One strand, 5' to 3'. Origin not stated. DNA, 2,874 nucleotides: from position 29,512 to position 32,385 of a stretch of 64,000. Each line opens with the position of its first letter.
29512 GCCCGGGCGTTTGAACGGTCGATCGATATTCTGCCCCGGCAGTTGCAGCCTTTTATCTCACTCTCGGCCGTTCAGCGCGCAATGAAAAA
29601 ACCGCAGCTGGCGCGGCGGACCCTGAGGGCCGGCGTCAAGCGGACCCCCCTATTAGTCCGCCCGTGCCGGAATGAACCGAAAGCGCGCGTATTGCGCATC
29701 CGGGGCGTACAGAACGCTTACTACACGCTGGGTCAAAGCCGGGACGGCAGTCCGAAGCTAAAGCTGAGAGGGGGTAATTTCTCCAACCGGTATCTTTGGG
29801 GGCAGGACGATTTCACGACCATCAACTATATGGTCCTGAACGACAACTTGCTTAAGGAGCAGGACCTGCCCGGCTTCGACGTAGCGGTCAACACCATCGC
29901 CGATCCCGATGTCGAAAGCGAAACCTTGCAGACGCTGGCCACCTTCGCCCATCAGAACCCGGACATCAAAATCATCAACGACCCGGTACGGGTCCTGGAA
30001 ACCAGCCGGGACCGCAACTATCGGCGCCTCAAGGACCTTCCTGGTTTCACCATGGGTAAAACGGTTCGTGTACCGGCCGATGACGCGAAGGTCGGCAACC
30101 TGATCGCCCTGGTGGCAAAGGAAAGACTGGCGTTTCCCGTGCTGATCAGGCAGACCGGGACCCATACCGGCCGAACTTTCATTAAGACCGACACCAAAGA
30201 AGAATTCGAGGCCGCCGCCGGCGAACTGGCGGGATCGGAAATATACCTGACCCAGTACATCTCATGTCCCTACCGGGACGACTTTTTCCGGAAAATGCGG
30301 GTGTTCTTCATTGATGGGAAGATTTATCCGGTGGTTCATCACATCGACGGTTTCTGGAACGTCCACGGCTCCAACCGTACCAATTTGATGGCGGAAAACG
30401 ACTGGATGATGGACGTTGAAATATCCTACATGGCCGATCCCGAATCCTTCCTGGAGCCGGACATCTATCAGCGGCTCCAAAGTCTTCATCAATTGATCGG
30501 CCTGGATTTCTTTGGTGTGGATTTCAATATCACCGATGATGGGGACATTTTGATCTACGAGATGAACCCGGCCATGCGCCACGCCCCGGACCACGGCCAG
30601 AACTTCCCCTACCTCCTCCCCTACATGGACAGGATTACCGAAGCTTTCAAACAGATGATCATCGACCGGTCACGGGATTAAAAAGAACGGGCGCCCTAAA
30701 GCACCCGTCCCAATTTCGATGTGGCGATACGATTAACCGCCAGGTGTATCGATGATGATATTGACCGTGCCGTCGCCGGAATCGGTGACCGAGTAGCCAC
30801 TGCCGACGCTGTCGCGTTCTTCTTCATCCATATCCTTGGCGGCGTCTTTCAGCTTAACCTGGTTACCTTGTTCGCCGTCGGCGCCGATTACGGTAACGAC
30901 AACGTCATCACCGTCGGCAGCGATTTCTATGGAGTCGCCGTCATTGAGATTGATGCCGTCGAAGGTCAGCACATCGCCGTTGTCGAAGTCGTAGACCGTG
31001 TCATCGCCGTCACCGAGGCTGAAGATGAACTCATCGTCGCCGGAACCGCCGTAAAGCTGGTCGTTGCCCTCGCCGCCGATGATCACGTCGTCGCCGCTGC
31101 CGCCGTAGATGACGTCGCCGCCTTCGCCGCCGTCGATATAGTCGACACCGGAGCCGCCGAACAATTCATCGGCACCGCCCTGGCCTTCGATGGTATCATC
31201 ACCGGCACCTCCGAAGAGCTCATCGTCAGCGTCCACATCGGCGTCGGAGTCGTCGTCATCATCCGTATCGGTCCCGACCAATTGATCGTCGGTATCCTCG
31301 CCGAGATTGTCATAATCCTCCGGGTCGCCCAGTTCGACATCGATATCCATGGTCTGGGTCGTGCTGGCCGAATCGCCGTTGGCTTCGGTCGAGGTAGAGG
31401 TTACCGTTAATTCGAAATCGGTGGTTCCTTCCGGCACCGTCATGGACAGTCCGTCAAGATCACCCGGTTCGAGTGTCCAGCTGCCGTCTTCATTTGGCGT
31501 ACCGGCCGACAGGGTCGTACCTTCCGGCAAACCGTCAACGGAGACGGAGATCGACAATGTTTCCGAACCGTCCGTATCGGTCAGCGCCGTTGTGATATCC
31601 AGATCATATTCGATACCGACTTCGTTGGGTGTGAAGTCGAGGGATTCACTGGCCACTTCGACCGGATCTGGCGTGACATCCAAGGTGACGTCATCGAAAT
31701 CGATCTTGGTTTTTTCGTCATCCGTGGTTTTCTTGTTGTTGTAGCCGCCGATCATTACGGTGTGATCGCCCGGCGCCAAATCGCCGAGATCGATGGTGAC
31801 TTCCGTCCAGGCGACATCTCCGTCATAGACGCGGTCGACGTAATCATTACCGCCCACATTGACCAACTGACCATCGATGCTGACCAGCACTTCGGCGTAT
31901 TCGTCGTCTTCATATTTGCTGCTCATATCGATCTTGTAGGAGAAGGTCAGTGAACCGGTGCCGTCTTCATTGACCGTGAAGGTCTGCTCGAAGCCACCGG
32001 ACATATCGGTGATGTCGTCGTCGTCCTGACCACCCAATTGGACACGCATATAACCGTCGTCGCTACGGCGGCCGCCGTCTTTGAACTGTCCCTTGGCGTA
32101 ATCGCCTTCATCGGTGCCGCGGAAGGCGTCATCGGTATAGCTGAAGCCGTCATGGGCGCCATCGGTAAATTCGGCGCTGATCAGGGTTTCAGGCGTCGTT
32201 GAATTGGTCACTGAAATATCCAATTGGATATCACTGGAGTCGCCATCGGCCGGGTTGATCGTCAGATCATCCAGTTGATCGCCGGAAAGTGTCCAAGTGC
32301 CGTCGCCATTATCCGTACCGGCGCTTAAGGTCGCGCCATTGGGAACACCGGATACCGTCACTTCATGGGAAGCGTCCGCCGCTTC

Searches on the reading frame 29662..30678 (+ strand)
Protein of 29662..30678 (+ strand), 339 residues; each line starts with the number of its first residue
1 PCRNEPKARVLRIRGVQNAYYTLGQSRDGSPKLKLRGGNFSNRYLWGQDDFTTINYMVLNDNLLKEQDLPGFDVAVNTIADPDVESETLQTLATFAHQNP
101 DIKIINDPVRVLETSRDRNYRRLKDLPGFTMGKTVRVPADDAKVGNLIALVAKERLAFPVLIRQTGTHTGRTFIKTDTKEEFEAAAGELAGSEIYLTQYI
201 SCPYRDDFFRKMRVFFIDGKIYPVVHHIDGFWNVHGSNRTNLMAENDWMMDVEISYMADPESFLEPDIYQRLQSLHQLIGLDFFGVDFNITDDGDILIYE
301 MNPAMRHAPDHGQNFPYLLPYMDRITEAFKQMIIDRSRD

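Call 69: find_homologous_proteins(query=window:29662-30678:+, max_evalue=0.00001)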
Query window:29662-30678:+ (339 aa): 84 proteins with E <= 0.00001 among 1249 candidates.
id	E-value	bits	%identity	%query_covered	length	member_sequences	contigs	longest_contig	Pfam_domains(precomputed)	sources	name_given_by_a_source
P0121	4.2e-231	784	100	100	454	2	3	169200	PF13431.13,PF13414.13,PF00515.35,PF13424.13,PF13432.13,PF13428.13,PF13181.13,PF07719.24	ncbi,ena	-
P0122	4.5e-175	600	74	99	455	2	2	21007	PF14559.13,PF13414.13,PF00515.35,PF13424.13,PF13176.13,PF13432.13,PF13428.13,PF13181.13,PF07719.24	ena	-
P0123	1.7e-138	480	100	62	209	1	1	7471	-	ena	-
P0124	2.0e-136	473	60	99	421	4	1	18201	PF14559.13,PF13431.13,PF13181.13,PF07719.24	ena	-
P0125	7.1e-136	471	60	99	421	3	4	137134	PF14559.13,PF13431.13,PF13424.13,PF13181.13,PF07719.24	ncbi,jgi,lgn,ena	-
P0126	1.5e-133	463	58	99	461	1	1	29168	PF13431.13,PF13414.13,PF13176.13,PF13428.13,PF13374.13,PF14559.13,PF00515.35,PF13424.13,PF13432.13,PF13181.13,PF07719.24,PF13174.13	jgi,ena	jgi:tetratricopeptide (TPR) repeat protein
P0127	1.3e-119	418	55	99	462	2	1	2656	PF14559.13,PF13431.13,PF23914.2,PF00515.35,PF13432.13,PF13428.13,PF13181.13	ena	-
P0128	6.8e-109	382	50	98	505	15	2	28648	PF13431.13,PF23914.2,PF13414.13,PF13176.13,PF13428.13,PF14559.13,PF13371.13,PF00515.35,PF13432.13,PF13181.13,PF07719.24,PF13174.13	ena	-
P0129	2.9e-108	380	52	100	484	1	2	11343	PF14559.13,PF13414.13,PF00515.35,PF13424.13,PF13176.13,PF13432.13,PF13428.13,PF13181.13,PF07719.24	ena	-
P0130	3.4e-108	380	50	98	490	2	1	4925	PF14559.13,PF13431.13,PF23914.2,PF13371.13,PF00515.35,PF13432.13,PF13428.13,PF13181.13,PF07719.24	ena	-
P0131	8.2e-108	379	50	99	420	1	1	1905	-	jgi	-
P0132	1.1e-107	378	50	99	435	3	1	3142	PF14559.13,PF13432.13,PF07719.24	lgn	-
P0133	2.4e-106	374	48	100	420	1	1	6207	PF14559.13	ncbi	ncbi:MAG: tetratricopeptide repeat protein [Rhodospirillales bacterium]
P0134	2.9e-106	374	50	99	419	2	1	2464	-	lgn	-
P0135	1.2e-105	372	48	99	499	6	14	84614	PF14559.13,PF13431.13,PF23914.2,PF13414.13,PF00515.35,PF13432.13,PF13428.13,PF07719.24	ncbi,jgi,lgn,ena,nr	ncbi:MAG: hypothetical protein CMM10_04905 [Rhodospirillaceae bacterium]|jgi:tetratricopeptide (TPR)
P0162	7.4e-91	323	44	98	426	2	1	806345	PF08443.17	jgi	-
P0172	1.6e-75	273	41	97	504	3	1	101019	-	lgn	-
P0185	1.8e-65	240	38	99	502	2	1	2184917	PF14559.13,PF13431.13,PF13414.13,PF00515.35,PF13424.13,PF13176.13,PF13432.13,PF13428.13,PF13181.13,PF07719.24,PF13174.13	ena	-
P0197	2.3e-30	124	29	85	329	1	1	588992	-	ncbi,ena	-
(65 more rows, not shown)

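Call 70: find_encoding_contigs(protein=P0185, flank=7000, max_places=1)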
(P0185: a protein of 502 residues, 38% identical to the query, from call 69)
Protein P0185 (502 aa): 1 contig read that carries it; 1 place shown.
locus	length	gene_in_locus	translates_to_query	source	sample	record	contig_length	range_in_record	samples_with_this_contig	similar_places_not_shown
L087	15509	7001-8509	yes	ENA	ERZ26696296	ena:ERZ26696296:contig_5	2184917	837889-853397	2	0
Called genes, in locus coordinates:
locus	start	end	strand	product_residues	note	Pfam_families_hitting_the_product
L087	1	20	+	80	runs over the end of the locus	PF01037:AsnC_trans_reg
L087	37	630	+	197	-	PF00293:NUDIX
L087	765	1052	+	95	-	PF04800:NDUS4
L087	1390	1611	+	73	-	-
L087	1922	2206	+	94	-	PF03693:ParD_antitoxin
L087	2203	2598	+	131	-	-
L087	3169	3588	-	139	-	-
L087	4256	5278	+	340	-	-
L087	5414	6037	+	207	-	-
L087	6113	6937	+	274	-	PF02668:TauD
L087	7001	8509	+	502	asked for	PF13414:TPR_11 (faint), PF13424:TPR_12 (faint), PF13432:TPR_16 (faint), PF00515:TPR_1, PF07719:TPR_2, PF13174:TPR_6 (faint), PF13176:TPR_7 (faint), PF14559:TPR_19, +3 more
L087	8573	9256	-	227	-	-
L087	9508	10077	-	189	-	-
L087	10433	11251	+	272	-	PF20112:DUF6502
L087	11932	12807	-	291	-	PF01553:Acyltransferase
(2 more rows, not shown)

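Call 71: find_encoding_contigs(protein=P0172, flank=7000, max_places=1)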
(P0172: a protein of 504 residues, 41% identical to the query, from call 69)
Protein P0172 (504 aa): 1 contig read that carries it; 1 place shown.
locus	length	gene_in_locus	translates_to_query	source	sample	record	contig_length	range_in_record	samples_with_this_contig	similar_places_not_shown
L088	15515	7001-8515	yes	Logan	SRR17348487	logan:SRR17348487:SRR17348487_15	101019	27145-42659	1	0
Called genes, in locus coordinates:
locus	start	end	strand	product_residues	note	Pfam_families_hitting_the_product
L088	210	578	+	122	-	-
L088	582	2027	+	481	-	PF00474:SSF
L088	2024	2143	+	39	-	-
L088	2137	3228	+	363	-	PF02729:OTCace_N, PF00185:OTCace (weak)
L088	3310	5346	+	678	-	PF13522:GATase_6, PF13537:GATase_7, PF00733:Asn_synthase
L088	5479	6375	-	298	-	-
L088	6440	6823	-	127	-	PF00392:GntR, PF14502:HTH_41 (weak)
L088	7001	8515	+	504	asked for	-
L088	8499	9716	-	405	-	PF00155:Aminotran_1_2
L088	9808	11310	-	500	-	PF23500:DUF7133, PF22807:TrAA12, PF07995:GSDH, PF22807:TrAA12, PF13442:Cytochrome_CBB3, PF00034:Cytochrom_C (weak)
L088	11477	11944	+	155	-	PF01590:GAF, PF13185:GAF_2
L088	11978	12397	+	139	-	PF00903:Glyoxalase, PF13669:Glyoxalase_4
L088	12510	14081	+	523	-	PF00512:HisKA, PF02518:HATPase_c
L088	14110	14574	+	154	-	-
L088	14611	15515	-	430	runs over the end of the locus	PF01053:Cys_Met_Meta_PP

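Call 72: find_encoding_contigs(protein=P0162, flank=7000, max_places=1)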
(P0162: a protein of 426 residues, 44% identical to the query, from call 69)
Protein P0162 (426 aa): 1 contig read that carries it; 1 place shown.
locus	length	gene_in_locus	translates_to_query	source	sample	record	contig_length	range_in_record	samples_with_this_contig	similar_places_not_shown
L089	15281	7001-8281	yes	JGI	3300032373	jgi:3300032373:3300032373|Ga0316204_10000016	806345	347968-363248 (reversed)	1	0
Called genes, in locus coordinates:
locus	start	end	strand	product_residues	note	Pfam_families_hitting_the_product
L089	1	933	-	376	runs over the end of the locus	PF13609:Porin_4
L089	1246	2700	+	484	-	PF00171:Aldedh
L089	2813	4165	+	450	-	PF07992:Pyr_redox_2, PF13738:Pyr_redox_3, PF00070:Pyr_redox, PF02852:Pyr_redox_dim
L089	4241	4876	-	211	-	PF01810:LysE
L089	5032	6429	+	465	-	PF01474:DAHP_synth_2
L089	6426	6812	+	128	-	PF01042:Ribonuc_L-PSP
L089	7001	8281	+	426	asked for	PF08443:RimK (faint)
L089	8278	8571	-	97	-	PF04964:Flp_Fap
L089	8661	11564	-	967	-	PF08238:Sel1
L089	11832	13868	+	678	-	PF00270:DEAD, PF04851:ResIII (faint), PF00271:Helicase_C, PF03880:DbpA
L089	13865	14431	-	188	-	PF13302:Acetyltransf_3 (weak), PF13673:Acetyltransf_10, PF00583:Acetyltransf_1, PF13508:Acetyltransf_7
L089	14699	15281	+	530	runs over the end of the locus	PF01019:G_glu_transpept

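Call 73: find_encoding_contigs(protein=P0197, flank=7000, max_places=1)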
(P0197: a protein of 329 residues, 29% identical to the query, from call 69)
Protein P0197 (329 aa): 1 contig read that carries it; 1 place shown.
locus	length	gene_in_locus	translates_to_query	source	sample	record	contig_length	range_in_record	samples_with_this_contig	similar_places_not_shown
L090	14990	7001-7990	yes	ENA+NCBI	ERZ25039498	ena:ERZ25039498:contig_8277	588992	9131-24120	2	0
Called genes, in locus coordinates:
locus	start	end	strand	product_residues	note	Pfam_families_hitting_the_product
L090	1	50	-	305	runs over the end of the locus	PF01040:UbiA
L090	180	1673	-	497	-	PF00614:PLDc (faint), PF13091:PLDc_2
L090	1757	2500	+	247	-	PF20260:PUA_4, PF04452:Methyltrans_RNA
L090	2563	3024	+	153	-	PF08327:AHSA1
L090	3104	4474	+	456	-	PF04107:GCS2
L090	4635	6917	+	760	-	PF07715:Plug, PF00593:TonB_dep_Rec_b-barrel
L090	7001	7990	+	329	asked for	-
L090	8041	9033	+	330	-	PF00561:Abhydrolase_1, PF12146:Hydrolase_4, PF12697:Abhydrolase_6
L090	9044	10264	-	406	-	PF00144:Beta-lactamase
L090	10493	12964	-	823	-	PF13298:LigD_N, PF01068:DNA_ligase_A_M, PF09414:RNA_ligase (weak), PF04679:DNA_ligase_A_C, PF21686:LigD_Prim-Pol, PF01896:DNA_primase_S (weak)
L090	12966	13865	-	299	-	PF02735:Ku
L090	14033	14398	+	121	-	PF19762:DUF6249 (faint)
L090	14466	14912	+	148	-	PF04542:Sigma70_r2, PF08281:Sigma70_r4_2, PF04545:Sigma70_r4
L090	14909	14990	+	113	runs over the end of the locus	-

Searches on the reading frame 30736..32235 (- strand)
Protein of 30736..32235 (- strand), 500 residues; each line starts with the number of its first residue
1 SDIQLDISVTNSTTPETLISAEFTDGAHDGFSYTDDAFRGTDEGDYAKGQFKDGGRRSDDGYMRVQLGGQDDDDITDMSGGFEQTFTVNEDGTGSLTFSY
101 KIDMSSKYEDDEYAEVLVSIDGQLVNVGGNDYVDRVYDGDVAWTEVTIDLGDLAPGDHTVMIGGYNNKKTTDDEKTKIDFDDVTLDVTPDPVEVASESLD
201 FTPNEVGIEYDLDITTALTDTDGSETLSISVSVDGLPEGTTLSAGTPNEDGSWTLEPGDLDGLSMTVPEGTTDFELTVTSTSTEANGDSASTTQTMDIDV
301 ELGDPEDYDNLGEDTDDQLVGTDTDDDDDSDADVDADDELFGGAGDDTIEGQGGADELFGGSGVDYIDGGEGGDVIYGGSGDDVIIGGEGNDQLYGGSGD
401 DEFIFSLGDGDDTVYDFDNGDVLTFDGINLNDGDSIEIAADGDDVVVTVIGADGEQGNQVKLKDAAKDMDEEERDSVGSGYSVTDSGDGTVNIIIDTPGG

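Call 21: search_protein_families(library=pfam, proteins=[window:30736-32235:-], max_evalue=0.0001)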
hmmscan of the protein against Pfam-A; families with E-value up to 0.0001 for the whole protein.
window:30736-32235:- (500 aa): 1 family
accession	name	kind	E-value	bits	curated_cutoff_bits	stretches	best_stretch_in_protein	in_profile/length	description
PF00353.25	HemolysinCabind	-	7.2e-15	55.1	23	2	368-401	1-34/36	RTX calcium-binding nonapeptide repeat (4 copies)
